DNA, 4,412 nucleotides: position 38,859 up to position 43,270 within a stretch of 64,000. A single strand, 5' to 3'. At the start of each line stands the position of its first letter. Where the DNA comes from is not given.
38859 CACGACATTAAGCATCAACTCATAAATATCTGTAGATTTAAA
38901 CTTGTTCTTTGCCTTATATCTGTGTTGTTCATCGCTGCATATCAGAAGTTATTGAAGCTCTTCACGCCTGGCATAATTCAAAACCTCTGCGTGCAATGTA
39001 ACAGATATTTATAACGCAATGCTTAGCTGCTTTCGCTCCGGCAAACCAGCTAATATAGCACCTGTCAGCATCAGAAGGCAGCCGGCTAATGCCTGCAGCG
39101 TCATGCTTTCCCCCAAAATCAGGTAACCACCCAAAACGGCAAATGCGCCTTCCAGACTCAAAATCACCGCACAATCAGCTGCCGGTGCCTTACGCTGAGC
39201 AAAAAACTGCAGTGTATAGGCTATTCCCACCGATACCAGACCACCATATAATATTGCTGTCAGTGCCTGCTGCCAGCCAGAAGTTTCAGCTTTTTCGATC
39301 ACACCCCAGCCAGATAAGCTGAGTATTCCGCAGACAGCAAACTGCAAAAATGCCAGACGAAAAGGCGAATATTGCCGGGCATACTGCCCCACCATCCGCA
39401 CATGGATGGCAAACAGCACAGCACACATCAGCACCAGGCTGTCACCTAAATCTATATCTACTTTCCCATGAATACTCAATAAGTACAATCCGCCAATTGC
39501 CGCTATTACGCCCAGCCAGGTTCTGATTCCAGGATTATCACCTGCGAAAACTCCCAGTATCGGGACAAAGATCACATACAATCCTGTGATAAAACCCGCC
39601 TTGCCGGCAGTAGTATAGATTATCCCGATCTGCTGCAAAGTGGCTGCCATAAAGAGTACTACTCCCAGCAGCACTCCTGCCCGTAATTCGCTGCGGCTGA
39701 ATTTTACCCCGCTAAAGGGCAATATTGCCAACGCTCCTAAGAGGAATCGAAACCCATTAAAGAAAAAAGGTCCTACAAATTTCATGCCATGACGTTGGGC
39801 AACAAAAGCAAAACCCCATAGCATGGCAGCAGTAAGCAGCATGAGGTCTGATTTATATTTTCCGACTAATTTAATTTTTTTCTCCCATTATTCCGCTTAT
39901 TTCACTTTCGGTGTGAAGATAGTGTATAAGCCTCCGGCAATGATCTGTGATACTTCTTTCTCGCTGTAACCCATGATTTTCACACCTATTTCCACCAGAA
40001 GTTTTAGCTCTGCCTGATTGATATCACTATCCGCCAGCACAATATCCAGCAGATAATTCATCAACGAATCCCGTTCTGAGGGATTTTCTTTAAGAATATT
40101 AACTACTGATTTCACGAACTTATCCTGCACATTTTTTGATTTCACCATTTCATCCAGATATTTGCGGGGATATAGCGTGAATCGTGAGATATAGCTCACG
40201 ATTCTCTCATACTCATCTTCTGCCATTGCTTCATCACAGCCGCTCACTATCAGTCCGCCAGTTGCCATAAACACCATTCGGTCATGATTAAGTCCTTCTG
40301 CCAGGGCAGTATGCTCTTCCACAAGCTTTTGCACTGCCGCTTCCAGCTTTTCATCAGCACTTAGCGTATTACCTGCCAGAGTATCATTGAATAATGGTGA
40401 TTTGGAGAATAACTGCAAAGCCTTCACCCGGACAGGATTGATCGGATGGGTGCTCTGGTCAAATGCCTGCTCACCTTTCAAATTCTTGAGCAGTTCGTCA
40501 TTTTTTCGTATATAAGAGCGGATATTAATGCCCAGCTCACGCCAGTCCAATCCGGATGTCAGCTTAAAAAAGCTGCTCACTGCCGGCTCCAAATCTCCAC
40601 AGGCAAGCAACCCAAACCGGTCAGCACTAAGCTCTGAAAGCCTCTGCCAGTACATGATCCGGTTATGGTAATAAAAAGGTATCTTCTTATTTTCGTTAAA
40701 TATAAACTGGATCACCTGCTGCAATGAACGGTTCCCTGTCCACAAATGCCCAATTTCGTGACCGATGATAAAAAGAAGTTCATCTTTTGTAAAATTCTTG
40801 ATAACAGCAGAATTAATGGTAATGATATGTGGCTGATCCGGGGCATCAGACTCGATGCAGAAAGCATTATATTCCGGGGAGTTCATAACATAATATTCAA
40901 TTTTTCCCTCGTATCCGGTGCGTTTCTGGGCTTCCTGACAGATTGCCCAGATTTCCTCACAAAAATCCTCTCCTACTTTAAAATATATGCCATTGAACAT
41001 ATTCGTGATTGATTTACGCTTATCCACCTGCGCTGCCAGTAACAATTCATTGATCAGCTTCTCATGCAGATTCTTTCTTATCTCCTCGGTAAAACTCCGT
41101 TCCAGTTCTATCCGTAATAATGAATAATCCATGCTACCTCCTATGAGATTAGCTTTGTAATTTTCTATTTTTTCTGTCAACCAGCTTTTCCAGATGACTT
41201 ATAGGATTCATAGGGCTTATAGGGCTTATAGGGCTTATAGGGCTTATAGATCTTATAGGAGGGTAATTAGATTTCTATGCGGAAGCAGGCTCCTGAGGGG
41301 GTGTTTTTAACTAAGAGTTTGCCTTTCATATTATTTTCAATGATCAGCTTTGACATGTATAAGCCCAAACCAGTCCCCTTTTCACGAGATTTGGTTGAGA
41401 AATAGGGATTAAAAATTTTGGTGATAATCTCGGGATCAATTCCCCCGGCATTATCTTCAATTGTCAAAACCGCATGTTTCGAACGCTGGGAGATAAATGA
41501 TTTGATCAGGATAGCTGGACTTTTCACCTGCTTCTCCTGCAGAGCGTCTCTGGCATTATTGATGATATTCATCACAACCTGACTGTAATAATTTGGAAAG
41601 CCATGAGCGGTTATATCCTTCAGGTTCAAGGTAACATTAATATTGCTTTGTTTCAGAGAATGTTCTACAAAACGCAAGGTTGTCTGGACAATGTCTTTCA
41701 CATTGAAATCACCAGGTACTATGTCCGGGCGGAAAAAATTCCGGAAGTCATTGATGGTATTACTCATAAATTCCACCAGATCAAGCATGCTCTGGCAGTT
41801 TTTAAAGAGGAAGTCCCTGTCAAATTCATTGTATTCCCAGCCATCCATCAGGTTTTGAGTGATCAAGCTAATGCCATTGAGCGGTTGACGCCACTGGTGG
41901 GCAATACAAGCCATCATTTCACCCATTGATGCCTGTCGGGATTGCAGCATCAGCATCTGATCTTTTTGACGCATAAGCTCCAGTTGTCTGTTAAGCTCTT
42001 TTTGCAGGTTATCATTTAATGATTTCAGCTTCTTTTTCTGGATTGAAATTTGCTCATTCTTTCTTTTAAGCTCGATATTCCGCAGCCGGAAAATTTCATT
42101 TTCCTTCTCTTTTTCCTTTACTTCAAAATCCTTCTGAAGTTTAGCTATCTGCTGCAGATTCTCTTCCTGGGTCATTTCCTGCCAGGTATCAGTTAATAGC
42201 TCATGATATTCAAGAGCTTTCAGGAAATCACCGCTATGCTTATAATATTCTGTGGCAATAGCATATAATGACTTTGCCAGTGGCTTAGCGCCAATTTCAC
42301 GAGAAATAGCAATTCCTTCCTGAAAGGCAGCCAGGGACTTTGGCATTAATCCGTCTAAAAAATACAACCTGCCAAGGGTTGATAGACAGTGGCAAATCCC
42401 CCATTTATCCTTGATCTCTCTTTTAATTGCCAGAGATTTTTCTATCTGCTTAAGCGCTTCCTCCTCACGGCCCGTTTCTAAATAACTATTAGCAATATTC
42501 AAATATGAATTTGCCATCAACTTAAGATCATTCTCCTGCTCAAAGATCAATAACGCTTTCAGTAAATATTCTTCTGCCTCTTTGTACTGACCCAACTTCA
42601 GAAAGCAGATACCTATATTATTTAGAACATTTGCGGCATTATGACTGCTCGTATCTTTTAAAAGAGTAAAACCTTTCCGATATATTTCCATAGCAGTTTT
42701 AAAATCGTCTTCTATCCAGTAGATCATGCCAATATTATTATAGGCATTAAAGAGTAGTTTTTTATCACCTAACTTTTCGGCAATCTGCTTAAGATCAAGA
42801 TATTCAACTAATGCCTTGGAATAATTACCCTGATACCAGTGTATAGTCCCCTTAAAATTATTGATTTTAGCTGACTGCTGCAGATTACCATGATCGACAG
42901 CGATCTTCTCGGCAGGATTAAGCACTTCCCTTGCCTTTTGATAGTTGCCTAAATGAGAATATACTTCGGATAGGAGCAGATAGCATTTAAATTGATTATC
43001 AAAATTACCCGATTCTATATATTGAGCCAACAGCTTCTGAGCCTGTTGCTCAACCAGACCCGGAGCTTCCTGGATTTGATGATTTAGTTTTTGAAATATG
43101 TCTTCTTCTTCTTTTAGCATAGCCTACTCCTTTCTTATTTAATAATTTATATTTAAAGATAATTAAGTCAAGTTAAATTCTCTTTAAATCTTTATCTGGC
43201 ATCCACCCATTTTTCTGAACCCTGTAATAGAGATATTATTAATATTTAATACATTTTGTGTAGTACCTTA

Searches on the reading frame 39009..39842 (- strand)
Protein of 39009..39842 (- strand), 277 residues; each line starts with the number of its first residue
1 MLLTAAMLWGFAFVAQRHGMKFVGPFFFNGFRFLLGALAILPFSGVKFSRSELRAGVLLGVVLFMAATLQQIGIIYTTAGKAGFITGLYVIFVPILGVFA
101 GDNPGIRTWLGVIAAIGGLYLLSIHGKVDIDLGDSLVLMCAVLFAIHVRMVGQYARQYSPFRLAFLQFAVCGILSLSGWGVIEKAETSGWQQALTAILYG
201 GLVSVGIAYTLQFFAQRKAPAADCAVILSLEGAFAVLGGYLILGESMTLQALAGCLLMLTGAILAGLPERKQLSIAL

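Call 10: search_protein_families(library=pfam, proteins=[window:39009-39842:-])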
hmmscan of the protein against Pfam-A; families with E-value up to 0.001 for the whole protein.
window:39009-39842:- (277 aa): 2 families
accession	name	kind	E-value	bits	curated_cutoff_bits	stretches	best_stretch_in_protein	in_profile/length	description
PF00892.27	EamA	-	1.3e-36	126.3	28.2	2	132-265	2-133/135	EamA-like transporter family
PF03151.22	TPT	-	0.00015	21.7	30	0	149-269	22-139/291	Triose-phosphate Transporter family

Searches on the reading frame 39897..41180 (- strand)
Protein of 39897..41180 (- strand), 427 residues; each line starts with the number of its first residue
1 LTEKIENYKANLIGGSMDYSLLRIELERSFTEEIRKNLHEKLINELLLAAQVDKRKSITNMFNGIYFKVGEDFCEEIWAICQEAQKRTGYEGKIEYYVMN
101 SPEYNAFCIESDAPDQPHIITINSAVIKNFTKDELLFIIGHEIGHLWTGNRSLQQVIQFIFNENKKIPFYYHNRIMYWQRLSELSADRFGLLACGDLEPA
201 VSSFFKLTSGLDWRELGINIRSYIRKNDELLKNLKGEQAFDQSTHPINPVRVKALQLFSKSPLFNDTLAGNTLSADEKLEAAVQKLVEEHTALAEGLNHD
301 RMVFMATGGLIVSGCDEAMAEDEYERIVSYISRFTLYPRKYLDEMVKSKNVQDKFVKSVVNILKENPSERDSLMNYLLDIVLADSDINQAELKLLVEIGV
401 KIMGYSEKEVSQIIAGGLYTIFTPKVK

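Call 9: search_protein_families(library=pfam, proteins=[window:39897-41180:-])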
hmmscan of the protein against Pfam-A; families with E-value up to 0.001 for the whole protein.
window:39897-41180:- (427 aa): 2 families
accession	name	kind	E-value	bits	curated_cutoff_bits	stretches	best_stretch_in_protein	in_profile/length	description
PF01435.24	Peptidase_M48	-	2.4e-16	60.5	20.3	1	79-256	9-183/186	Peptidase family M48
PF05099.18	TerB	-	0.00013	22.7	24.4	1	310-399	9-103/118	Tellurite resistance protein TerB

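Call 15: find_related_loci(query=window:39897-41132:-, collection=genome_contigs, flank=10000)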
Query window:39897-41132:- (411 aa) in genome_contigs; peptide patterns used: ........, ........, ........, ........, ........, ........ (x = any residue, [..] = any of these).
57 stretches matched a pattern; 3 encode a relative of the query (tblastn E <= 1e-3); 3 distinct loci.
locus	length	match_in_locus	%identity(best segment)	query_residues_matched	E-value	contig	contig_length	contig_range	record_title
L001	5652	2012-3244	87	1-411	0e+0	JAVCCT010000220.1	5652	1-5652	MAG: Candidatus Stygibacter frigidus isolate MAG_3300035698_198 Ga0374944_282965, whole genome shotgun sequence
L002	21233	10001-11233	68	1-410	0e+0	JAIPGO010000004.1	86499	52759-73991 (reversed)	MAG: Candidatus Cloacimonadota bacterium isolate Tobar13.5m-G51 Tobar13-5m-C262, whole genome shotgun sequence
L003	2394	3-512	68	242-411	1e-78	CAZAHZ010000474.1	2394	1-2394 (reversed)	MAG TPA_asm: uncultured Candidatus Cloacimonadota bacterium isolate SRP178699_co2_176 genome assembly, contig: NODE_6871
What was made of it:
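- Tried and rejected: The genome scan returned three (call 15).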

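Call 28: find_encoding_contigs(protein=window:39897-41132:-, flank=3000, max_places=10)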
Protein window:39897-41132:- (411 aa): 1 contig read that carries it; 1 place shown.
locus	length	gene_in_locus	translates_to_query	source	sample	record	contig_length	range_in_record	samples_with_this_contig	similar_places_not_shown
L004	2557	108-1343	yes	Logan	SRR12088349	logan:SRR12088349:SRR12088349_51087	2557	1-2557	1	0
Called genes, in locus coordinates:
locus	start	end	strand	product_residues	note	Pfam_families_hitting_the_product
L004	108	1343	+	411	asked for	PF01435:Peptidase_M48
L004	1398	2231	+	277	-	PF00892:EamA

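Call 50: find_homologous_proteins(query=window:39897-41132:-, max_evalue=1e-40)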
Query window:39897-41132:- (411 aa): 84 proteins with E <= 1e-40 among 6858 candidates.
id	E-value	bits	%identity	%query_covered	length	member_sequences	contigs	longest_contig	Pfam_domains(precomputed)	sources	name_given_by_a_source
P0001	1.5e-272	922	100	100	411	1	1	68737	PF01435.25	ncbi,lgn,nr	ncbi:MAG: M48 family metalloprotease [Candidatus Cloacimonetes bacterium]|nr:M48 family metalloprote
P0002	6.3e-246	834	90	100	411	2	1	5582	PF01435.25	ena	-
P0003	2.3e-241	819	88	100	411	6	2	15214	PF01435.25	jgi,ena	-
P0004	5.0e-219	745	78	100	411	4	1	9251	PF01435.25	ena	-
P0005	6.2e-214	729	76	100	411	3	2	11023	PF01435.25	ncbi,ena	-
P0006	2.3e-202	690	74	100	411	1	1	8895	PF01435.25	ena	-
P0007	9.5e-195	665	69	100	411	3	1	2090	PF01435.25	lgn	-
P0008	1.4e-186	638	68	100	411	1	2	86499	PF01435.25,PF05099.19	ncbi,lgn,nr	ncbi:MAG: M48 family metalloprotease [Candidatus Cloacimonetes bacterium]|nr:M48 family metalloprote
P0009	3.3e-180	618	65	100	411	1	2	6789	PF01435.25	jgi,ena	-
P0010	2.8e-171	588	62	100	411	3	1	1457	PF01435.25,PF05099.19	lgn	-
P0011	4.8e-142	492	77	68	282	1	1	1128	-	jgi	-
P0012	7.8e-89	317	37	99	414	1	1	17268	PF01435.25,PF05099.19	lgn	-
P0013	4.3e-86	308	37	100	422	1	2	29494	PF01435.25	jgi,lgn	-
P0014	9.5e-86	307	37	100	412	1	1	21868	PF01435.25,PF05099.19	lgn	-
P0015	1.1e-85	306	36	100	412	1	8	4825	PF01435.25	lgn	-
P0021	3.9e-83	298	36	100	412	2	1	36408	PF01435.25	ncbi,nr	ncbi:MAG: M48 family metallopeptidase [Candidatus Cloacimonetes bacterium]|nr:M48 family metallopept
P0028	1.4e-79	286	35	99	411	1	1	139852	PF01435.25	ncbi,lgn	-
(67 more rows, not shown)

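Call 51: find_encoding_contigs(protein=P0002, flank=10000, max_places=4)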
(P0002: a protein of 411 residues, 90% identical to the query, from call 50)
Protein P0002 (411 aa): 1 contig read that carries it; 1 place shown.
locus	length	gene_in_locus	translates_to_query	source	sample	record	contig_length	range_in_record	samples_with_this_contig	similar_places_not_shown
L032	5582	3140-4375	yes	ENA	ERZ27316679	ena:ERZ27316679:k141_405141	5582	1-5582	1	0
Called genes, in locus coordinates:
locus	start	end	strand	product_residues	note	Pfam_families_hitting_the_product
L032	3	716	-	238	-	?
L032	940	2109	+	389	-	PF01139:RtcB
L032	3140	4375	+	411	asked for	PF01435:Peptidase_M48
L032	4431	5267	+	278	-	PF00892:EamA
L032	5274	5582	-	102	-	?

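Call 52: find_encoding_contigs(protein=P0003, flank=10000, max_places=4)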
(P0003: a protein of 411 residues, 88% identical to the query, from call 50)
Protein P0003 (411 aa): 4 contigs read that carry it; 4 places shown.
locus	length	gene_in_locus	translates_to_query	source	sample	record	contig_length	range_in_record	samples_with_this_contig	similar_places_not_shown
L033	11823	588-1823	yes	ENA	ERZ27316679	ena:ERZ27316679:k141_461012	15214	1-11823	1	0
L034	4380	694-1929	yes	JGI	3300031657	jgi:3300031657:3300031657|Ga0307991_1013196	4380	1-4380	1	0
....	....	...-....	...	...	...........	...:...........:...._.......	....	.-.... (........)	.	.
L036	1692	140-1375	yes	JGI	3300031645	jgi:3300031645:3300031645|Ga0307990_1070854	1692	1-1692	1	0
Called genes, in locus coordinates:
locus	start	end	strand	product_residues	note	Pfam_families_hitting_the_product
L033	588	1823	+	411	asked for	PF01435:Peptidase_M48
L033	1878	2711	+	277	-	PF00892:EamA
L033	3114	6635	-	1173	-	PF00404:Dockerin_1 (faint), PF22058:X25_BaPul_like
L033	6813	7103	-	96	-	PF00079:Serpin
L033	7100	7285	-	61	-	-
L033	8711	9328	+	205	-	-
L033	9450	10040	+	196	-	PF13505:OMP_b-brl (weak)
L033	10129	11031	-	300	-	PF00781:DAGK_cat, PF19279:YegS_C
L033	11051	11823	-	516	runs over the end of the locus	PF08323:Glyco_transf_5, PF13439:Glyco_transf_4, PF13579:Glyco_trans_4_4 (weak), PF00534:Glycos_transf_1, PF13692:Glyco_trans_1_4 (weak)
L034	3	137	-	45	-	?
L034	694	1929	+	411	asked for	PF01435:Peptidase_M48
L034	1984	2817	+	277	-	PF00892:EamA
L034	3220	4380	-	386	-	?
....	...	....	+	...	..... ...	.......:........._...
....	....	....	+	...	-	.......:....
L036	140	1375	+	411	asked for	PF01435:Peptidase_M48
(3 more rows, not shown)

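Call 53: find_encoding_contigs(protein=P0004, flank=10000, max_places=4)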
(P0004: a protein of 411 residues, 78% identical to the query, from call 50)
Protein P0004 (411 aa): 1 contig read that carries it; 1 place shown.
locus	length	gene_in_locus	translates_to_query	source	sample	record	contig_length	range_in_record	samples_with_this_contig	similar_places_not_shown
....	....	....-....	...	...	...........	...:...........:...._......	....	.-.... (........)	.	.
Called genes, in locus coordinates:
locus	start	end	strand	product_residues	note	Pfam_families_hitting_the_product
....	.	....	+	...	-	?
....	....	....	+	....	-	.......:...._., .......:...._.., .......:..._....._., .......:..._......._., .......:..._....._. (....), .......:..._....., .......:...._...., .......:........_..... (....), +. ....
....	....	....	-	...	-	-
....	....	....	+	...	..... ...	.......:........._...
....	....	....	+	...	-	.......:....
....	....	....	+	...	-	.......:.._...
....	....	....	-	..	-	?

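Call 54: find_encoding_contigs(protein=P0005, flank=10000, max_places=4)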
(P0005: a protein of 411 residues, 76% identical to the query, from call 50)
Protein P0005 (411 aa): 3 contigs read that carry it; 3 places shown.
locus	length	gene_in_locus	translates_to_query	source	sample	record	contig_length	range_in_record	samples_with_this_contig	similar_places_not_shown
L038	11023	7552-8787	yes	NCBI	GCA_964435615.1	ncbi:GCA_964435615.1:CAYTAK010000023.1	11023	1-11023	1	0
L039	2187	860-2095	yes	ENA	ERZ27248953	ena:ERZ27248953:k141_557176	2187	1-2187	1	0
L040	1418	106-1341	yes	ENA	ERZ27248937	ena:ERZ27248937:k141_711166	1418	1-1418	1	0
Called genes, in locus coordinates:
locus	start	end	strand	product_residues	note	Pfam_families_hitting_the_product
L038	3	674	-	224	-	?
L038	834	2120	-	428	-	PF20969:MASE11 (weak), PF08447:PAS_3 (weak)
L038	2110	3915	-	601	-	PF13426:PAS_9, PF08447:PAS_3, PF00989:PAS, PF08447:PAS_3, PF00989:PAS, PF08448:PAS_4, PF08447:PAS_3, PF13426:PAS_9, +4 more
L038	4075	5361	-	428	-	PF20969:MASE11 (weak), PF08447:PAS_3 (weak)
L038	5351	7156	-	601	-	PF13426:PAS_9, PF08447:PAS_3, PF00989:PAS, PF08447:PAS_3, PF00989:PAS, PF08448:PAS_4, PF08447:PAS_3, PF13426:PAS_9, +4 more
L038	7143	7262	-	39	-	-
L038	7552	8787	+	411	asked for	PF01435:Peptidase_M48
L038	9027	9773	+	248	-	-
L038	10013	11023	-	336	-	?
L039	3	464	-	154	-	?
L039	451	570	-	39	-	-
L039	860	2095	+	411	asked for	PF01435:Peptidase_M48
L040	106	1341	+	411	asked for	PF01435:Peptidase_M48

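Call 55: find_encoding_contigs(protein=P0006, flank=10000, max_places=4)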
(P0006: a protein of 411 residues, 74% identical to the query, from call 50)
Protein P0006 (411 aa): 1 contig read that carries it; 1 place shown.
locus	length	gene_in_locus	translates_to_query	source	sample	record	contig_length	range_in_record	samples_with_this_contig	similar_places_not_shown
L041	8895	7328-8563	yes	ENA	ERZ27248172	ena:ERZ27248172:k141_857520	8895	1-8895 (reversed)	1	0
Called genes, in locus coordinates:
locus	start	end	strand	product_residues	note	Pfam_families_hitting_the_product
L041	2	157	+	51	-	?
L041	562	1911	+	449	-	PF16130:DUF4842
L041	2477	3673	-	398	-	PF13860:FlgD_ig (weak)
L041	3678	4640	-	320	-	PF01073:3Beta_HSD, PF01370:Epimerase, PF02719:Polysacc_synt_2 (faint), PF04321:RmlD_sub_bind, PF16363:GDP_Man_Dehyd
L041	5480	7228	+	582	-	PF17874:TPR_MalT (faint), PF13432:TPR_16 (faint), PF00515:TPR_1 (faint), PF07719:TPR_2 (faint), PF13181:TPR_8 (faint), PF13374:TPR_10 (faint), PF13424:TPR_12, PF02518:HATPase_c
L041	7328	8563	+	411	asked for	PF01435:Peptidase_M48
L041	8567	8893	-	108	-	?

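Call 61: find_encoding_contigs(protein=P0021, flank=10000, max_places=2)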
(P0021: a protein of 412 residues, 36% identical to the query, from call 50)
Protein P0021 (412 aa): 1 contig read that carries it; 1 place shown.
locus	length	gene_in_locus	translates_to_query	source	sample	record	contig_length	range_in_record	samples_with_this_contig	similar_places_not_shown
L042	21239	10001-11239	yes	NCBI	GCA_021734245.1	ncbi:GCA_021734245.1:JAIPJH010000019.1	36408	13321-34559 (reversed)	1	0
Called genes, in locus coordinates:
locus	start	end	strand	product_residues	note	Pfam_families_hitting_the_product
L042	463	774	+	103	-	PF00072:Response_reg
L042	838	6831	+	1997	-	PF18911:PKD_4 (faint), PF24817:WD40_WDHD1_1st (faint), PF25174:Beta-prop_THOC3, PF23381:Beta-prop_IFT122_1st, PF26550:Tricorn_2nd (weak), PF09136:Glucodextran_B, PF13860:FlgD_ig, PF18962:Por_Secre_tail, +5 more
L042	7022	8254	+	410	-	PF13173:AAA_14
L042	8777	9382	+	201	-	PF13857:Ank_5 (faint), PF00023:Ank (faint), PF12796:Ank_2, PF13637:Ank_4 (faint)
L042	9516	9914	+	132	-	PF05099:TerB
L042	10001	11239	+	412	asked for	PF01435:Peptidase_M48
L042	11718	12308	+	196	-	-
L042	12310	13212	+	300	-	PF08843:AbiEii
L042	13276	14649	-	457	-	PF01406:tRNA-synt_1e, PF01921:tRNA-synt_1f (faint), PF09334:tRNA-synt_1g (weak), PF00133:tRNA-synt_1 (weak), PF09190:DALR_2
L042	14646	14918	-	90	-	PF12441:CopG_antitoxin (weak)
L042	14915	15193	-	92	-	PF04365:BrnT_toxin (weak)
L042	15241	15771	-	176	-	PF03602:Cons_hypoth95, PF05175:MTS, PF13847:Methyltransf_31, PF13649:Methyltransf_25 (weak)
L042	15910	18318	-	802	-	-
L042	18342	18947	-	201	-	PF12826:HHH_2 (faint), PF12836:HHH_3, PF14716:HHH_8 (faint), PF00633:HHH, PF14520:HHH_5 (weak), PF00633:HHH (weak), PF12836:HHH_3, PF14520:HHH_5 (weak), +3 more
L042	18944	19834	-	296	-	PF04389:Peptidase_M28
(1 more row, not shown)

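Call 62: find_encoding_contigs(protein=P0028, flank=10000, max_places=2)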
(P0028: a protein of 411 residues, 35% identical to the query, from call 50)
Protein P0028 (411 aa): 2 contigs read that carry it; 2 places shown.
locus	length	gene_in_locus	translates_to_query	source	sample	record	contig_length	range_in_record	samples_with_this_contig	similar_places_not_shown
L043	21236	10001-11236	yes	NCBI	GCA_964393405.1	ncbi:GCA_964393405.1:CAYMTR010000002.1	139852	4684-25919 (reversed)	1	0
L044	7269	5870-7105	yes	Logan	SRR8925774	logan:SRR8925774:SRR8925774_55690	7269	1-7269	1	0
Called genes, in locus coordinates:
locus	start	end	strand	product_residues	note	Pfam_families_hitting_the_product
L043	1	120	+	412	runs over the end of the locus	PF13360:PQQ_2, PF01011:PQQ (faint), PF13570:Beta-prop_ACSF4 (weak)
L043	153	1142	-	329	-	PF01208:URO-D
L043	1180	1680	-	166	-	-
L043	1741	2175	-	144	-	-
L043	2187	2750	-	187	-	PF00691:OmpA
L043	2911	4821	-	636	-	PF04015:DUF362, PF13860:FlgD_ig (weak)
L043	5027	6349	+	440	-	PF04087:DUF389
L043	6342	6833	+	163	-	PF00583:Acetyltransf_1, PF13673:Acetyltransf_10, PF13508:Acetyltransf_7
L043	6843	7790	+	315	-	PF01370:Epimerase (weak), PF02254:TrkA_N (weak), PF05368:NmrA, PF13460:NAD_binding_10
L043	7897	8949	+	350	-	-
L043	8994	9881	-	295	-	PF01758:SBF (faint)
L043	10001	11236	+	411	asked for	PF01435:Peptidase_M48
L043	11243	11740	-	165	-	PF08269:dCache_2, PF17200:sCache_2, PF17201:Cache_3-Cache_2 (weak)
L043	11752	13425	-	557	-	PF00149:Metallophos, PF02872:5_nucleotid_C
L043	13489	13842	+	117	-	-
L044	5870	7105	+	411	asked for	PF01435:Peptidase_M48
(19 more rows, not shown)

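Call 63: find_encoding_contigs(protein=P0009, flank=10000, max_places=3)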
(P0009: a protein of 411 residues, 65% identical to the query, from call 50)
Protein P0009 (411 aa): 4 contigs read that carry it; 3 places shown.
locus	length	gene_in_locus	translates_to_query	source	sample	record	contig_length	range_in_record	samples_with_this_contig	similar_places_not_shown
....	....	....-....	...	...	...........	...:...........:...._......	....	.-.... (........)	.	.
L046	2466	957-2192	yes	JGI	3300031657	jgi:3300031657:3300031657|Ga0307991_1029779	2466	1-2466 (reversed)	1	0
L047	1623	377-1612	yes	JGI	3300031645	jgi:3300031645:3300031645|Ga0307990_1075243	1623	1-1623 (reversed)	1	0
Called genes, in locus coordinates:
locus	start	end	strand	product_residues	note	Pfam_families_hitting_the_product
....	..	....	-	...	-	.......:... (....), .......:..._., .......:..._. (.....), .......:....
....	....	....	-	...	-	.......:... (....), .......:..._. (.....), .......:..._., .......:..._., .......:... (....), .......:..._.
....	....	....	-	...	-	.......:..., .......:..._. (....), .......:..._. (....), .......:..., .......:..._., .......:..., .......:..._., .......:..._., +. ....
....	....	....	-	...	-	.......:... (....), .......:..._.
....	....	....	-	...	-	-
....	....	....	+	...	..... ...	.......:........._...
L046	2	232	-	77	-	?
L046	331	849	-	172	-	-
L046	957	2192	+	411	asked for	PF01435:Peptidase_M48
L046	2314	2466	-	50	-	?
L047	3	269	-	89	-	?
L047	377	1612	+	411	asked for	PF01435:Peptidase_M48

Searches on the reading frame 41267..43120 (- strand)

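Call 9: search_protein_families(library=pfam, proteins=[window:41267-43120:-])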
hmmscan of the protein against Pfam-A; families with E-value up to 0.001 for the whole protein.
window:41267-43120:- (617 aa): 16 families
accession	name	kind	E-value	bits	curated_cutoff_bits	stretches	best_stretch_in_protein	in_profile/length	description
PF13424.12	TPR_12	-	1.3e-33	115.5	30.1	3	162-235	2-77/77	Tetratricopeptide repeat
PF07719.23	TPR_2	-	3.5e-20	70.8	27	1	163-193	1-31/34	Tetratricopeptide repeat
PF13181.12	TPR_8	-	2.4e-19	68.2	25.7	1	163-192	1-30/34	Tetratricopeptide repeat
PF00515.34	TPR_1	-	1.8e-18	65.9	27.8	1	163-192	1-30/34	Tetratricopeptide repeat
PF13374.12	TPR_10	-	2e-18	66.2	27.5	1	203-235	2-34/42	Tetratricopeptide repeat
PF02518.31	HATPase_c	-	3.9e-16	59.9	26.4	1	513-616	7-106/111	Histidine kinase-, DNA gyrase B-, and HSP90-like ATPase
PF17874.7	TPR_MalT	-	3.9e-11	43.2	45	1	86-228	42-186/336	MalT-like TPR region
PF14559.12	TPR_19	-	3.2e-10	40.6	25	0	137-198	4-60/68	Tetratricopeptide repeat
PF13428.12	TPR_14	-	5e-10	39.5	23.5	0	46-73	3-30/44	Tetratricopeptide repeat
PF13432.12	TPR_16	-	5.4e-08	33.6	32.7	0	173-228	7-56/65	Tetratricopeptide repeat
PF13176.12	TPR_7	-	8.7e-08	32.1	27.9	0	166-195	2-31/36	Tetratricopeptide repeat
PF14938.12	SNAP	-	5.1e-07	29.9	25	0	127-228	38-140/282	Soluble NSF attachment protein, SNAP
PF13431.12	TPR_17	-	9.1e-06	26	24.4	0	42-65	11-34/34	Tetratricopeptide repeat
PF00512.31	HisKA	-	3.6e-05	24.1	26.9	1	399-464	2-62/66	His Kinase A (phospho-acceptor) domain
PF12862.13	ANAPC5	-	6.8e-05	23.3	23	0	175-250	10-85/91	Anaphase-promoting complex subunit 5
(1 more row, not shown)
